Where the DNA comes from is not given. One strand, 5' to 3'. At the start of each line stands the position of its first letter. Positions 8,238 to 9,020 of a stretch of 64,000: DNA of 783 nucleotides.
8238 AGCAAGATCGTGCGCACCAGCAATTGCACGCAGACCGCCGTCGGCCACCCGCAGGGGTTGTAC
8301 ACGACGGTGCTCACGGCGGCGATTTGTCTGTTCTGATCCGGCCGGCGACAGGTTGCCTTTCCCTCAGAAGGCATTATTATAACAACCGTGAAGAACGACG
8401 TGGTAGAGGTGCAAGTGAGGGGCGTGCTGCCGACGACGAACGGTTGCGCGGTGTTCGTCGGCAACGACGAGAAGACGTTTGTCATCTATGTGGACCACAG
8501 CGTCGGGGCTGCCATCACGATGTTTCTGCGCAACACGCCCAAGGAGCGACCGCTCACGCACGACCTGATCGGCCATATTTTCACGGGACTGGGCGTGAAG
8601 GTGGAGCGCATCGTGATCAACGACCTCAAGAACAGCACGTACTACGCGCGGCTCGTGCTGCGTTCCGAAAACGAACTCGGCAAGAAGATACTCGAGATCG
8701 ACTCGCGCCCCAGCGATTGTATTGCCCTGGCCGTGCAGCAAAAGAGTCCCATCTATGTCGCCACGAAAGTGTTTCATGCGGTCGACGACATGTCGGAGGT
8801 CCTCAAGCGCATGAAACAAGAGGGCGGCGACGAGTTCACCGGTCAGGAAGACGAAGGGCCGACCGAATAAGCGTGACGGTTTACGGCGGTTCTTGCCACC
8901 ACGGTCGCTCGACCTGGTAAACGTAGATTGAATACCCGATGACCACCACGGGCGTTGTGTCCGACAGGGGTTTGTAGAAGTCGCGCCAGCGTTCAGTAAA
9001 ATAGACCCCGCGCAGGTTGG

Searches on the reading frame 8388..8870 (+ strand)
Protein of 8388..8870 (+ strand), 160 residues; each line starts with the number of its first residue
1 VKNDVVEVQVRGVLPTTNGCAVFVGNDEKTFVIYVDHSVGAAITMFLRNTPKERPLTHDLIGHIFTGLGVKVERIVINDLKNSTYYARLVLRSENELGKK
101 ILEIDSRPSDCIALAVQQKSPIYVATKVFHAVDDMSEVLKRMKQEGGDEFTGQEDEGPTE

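Call 30: search_protein_families(library=pfam, proteins=[window:8388-8870:+], max_evalue=0.001)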
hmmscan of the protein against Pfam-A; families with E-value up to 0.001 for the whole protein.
window:8388-8870:+ (160 aa): 1 family
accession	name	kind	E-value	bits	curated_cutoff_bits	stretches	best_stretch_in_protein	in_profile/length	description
PF02577.19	BFN_dom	-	7.2e-29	100.3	27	1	27-131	8-106/112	Bifunctional nuclease domain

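Call 78: search_protein_families(library=ncbifam, proteins=[window:8388-8870:+], max_evalue=1e-10)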
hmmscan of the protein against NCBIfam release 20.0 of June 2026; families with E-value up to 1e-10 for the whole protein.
window:8388-8870:+ (160 aa): 0 families
